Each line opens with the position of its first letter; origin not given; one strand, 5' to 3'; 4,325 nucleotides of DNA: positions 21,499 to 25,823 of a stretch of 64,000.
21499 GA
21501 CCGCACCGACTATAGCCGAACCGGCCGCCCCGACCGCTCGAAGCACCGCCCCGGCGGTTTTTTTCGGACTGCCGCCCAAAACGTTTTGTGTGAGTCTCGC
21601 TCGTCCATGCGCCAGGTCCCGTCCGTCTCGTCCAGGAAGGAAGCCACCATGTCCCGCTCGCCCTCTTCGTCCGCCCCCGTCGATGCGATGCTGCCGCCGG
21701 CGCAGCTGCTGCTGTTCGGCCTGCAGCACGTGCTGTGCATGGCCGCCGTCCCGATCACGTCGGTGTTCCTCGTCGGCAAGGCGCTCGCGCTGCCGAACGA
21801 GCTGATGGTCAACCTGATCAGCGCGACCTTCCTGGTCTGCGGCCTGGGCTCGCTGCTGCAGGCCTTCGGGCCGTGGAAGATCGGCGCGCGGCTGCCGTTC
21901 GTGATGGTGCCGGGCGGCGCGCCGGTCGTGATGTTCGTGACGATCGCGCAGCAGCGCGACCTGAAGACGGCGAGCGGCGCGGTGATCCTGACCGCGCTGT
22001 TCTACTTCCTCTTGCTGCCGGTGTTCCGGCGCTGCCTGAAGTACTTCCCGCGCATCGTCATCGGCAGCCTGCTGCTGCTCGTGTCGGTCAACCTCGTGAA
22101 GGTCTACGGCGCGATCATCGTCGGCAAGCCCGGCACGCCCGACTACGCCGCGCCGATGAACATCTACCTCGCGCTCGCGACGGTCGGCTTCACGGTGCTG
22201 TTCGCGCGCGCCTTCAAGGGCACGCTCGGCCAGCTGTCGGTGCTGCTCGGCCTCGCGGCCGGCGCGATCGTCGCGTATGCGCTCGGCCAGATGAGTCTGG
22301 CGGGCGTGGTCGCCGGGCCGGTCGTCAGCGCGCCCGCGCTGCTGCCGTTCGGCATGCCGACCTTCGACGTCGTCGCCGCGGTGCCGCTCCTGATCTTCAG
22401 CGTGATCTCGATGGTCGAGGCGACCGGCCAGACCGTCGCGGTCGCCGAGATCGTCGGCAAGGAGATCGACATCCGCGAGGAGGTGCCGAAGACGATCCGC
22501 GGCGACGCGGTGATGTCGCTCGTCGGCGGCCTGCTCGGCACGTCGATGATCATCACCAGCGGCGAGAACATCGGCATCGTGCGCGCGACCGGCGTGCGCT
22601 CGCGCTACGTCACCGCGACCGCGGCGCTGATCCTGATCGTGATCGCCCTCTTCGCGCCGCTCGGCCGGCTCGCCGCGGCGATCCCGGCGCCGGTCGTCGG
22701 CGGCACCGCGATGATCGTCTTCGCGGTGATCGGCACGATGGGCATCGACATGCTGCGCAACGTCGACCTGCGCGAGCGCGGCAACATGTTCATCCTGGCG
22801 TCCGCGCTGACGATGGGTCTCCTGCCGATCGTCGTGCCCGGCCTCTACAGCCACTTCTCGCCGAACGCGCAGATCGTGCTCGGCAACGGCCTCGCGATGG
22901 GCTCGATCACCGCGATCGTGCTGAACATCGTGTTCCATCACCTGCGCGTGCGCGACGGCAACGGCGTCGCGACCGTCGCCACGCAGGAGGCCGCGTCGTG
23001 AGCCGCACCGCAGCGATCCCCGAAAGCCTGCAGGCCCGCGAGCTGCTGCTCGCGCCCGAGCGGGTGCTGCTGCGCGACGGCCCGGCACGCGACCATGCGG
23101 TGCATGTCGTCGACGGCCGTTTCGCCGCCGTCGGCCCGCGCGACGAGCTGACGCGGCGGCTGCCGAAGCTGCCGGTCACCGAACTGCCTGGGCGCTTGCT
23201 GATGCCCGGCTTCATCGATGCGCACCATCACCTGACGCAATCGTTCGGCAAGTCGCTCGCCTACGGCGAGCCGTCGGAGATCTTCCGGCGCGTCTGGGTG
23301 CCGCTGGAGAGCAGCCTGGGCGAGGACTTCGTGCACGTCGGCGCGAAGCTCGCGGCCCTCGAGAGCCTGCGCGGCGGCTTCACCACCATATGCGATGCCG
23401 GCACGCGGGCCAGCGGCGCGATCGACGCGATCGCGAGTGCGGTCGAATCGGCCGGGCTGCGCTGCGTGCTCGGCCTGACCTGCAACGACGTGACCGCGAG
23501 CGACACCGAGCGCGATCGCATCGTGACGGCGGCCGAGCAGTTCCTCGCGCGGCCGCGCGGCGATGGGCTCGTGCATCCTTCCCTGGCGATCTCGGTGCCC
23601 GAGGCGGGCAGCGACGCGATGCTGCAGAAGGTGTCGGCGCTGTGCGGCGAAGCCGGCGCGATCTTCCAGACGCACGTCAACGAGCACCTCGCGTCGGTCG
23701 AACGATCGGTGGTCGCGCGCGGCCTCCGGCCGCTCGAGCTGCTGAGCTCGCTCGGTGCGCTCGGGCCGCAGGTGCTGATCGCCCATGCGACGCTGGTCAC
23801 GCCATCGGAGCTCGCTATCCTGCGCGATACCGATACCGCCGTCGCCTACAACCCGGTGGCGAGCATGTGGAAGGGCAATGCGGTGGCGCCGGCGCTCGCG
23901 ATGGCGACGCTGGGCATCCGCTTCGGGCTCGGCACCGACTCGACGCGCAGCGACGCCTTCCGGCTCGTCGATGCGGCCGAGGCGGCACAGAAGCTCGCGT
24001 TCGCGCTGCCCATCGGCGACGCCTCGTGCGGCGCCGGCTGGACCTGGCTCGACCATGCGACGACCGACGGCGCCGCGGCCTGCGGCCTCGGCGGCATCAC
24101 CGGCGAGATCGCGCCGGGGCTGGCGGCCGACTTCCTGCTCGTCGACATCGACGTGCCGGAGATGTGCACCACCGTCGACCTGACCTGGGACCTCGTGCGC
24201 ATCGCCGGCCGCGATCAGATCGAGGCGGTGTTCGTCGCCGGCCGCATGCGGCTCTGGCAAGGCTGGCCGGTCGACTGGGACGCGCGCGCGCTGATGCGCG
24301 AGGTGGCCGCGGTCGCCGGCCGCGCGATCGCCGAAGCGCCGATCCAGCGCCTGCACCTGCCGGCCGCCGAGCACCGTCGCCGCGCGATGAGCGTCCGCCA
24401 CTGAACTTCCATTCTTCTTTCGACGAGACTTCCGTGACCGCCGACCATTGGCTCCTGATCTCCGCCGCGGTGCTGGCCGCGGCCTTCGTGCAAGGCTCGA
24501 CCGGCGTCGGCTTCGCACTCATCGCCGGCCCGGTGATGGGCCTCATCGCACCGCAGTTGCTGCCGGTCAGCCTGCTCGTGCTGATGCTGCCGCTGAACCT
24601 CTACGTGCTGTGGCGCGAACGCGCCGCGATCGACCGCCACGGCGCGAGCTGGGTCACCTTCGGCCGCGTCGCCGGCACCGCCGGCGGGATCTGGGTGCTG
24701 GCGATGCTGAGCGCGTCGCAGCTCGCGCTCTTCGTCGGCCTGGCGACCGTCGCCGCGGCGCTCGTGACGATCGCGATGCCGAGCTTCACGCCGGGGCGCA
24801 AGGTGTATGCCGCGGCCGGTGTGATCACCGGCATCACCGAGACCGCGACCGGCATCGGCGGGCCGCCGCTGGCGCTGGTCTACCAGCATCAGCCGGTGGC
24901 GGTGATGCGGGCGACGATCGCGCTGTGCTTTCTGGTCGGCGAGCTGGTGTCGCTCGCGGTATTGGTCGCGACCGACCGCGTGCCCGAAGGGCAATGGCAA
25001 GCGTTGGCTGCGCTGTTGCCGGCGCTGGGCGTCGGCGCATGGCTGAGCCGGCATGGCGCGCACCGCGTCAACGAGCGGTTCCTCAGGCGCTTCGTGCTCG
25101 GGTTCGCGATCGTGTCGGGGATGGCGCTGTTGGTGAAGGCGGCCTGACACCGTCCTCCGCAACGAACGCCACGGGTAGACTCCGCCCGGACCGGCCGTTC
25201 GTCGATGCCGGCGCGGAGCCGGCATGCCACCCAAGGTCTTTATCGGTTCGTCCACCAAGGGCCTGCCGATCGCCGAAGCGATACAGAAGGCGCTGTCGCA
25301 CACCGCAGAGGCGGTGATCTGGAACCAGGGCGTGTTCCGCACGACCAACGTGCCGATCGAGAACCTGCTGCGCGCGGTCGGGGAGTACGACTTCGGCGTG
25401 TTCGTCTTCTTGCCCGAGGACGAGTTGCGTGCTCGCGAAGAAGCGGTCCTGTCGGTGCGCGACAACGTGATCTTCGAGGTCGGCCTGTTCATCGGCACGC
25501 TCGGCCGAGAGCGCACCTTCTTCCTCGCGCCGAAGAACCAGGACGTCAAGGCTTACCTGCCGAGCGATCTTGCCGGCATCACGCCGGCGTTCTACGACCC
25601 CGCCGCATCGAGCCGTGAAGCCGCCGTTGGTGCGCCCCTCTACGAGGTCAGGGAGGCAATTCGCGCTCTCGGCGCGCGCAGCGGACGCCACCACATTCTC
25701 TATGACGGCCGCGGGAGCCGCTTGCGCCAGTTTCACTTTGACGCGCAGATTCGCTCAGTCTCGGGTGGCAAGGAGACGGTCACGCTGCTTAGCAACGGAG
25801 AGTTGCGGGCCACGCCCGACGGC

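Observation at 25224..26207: Stand-alone, horizontally acquired TIR-like (CAP12/PycTIR-type) protein fused to an unassigned beta-rich domain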

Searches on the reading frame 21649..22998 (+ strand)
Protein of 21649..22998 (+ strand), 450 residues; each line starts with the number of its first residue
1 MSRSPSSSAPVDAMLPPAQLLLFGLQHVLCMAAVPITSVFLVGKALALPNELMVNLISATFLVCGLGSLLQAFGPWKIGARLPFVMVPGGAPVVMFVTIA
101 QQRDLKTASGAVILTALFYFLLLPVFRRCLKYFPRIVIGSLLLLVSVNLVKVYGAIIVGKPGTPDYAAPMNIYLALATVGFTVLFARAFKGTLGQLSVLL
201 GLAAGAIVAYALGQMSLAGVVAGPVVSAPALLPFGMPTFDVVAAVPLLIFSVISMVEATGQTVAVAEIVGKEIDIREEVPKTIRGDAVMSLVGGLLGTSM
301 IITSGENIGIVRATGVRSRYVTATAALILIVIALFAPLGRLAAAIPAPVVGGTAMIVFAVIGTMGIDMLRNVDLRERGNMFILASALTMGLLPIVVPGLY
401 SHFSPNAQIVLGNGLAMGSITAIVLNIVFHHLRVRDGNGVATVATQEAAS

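Call 7: search_protein_families(library=pfam, proteins=[window:21649-22998:+], max_evalue=0.1)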
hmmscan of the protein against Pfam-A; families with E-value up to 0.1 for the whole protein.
window:21649-22998:+ (450 aa): 2 families
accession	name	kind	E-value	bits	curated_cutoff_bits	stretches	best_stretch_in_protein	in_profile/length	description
PF00860.26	Xan_ur_permease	-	9.3e-66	222.6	27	1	19-397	2-387/389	Permease family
PF13134.11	DUF3948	-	0.02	15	25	1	108-121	18-31/35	Protein of unknown function (DUF3948)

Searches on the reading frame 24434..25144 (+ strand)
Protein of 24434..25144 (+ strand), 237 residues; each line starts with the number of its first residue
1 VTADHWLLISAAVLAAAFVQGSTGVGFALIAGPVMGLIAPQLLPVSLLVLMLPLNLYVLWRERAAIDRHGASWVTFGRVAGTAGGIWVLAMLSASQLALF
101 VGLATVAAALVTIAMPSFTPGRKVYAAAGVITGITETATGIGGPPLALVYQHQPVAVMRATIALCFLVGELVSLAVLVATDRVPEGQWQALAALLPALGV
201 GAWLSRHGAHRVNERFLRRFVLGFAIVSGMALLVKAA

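Call 7: search_protein_families(library=pfam, proteins=[window:24460-25144:+], max_evalue=0.1)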
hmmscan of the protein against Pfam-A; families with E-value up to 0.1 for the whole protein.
window:24460-25144:+ (228 aa): 0 families

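Call 41: find_related_loci(query=window:24434-25144:+, collection=genome_contigs, flank=6000)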
Query window:24434-25144:+ (237 aa) in genome_contigs; peptide patterns used: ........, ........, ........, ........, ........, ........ (x = any residue, [..] = any of these).
121 stretches matched a pattern; 5 encode a relative of the query (tblastn E <= 1e-3); 5 distinct loci.
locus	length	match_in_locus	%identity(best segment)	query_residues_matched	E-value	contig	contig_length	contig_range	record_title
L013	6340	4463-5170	69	1-236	4e-99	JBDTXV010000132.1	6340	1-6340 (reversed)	MAG: Caldimonas sp. isolate cluster4_bin.124 NODE_43530_length_6340_cov_8.950199, whole genome shotgun sequence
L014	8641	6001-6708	60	1-236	6e-78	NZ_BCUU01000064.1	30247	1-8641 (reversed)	Variovorax soli NBRC 106424, whole genome shotgun sequence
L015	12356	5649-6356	65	1-236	3e-75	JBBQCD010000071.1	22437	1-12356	MAG: Burkholderiales bacterium isolate Co_metawrap_1278 Cmw_1278_k141_434337_length_22437_cov_7.9984, whole genome shotg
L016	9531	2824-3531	59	1-236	2e-81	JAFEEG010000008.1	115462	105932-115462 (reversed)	MAG: Proteobacteria bacterium isolate SZAS AMP-60 PROT-AMP-16__8__length-115462, whole genome shotgun sequence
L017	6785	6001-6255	66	143-227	9e-28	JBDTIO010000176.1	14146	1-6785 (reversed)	MAG: Caldimonas sp. isolate cluster2_bin.30 k127_421637, whole genome shotgun sequence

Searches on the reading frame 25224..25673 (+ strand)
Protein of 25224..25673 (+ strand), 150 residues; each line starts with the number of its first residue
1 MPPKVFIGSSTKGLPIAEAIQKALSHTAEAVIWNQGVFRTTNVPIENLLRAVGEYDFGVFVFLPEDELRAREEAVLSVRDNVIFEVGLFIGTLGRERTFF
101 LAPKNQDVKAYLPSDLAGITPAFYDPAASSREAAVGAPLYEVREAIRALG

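Call 62: search_solved_structures(query=window:25224-25673:+, max_evalue=0.001, show_alignments=4)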
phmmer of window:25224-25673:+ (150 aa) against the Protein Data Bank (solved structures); distinct sequences matched with E-value up to 0.001: 4.
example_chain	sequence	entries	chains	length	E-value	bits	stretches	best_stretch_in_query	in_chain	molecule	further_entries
9lmq_A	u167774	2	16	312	6.3e-21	78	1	3-123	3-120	CD-NTase-associated protein 12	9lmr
8jsj_A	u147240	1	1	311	1.8e-15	60.4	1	3-128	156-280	PycTIR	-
7un8_A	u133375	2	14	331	3.2e-14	56.3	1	4-124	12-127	CD-NTase-associated protein 12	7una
7un9_A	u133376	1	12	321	0.00015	24.9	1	61-103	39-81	CD-NTase-associated protein 12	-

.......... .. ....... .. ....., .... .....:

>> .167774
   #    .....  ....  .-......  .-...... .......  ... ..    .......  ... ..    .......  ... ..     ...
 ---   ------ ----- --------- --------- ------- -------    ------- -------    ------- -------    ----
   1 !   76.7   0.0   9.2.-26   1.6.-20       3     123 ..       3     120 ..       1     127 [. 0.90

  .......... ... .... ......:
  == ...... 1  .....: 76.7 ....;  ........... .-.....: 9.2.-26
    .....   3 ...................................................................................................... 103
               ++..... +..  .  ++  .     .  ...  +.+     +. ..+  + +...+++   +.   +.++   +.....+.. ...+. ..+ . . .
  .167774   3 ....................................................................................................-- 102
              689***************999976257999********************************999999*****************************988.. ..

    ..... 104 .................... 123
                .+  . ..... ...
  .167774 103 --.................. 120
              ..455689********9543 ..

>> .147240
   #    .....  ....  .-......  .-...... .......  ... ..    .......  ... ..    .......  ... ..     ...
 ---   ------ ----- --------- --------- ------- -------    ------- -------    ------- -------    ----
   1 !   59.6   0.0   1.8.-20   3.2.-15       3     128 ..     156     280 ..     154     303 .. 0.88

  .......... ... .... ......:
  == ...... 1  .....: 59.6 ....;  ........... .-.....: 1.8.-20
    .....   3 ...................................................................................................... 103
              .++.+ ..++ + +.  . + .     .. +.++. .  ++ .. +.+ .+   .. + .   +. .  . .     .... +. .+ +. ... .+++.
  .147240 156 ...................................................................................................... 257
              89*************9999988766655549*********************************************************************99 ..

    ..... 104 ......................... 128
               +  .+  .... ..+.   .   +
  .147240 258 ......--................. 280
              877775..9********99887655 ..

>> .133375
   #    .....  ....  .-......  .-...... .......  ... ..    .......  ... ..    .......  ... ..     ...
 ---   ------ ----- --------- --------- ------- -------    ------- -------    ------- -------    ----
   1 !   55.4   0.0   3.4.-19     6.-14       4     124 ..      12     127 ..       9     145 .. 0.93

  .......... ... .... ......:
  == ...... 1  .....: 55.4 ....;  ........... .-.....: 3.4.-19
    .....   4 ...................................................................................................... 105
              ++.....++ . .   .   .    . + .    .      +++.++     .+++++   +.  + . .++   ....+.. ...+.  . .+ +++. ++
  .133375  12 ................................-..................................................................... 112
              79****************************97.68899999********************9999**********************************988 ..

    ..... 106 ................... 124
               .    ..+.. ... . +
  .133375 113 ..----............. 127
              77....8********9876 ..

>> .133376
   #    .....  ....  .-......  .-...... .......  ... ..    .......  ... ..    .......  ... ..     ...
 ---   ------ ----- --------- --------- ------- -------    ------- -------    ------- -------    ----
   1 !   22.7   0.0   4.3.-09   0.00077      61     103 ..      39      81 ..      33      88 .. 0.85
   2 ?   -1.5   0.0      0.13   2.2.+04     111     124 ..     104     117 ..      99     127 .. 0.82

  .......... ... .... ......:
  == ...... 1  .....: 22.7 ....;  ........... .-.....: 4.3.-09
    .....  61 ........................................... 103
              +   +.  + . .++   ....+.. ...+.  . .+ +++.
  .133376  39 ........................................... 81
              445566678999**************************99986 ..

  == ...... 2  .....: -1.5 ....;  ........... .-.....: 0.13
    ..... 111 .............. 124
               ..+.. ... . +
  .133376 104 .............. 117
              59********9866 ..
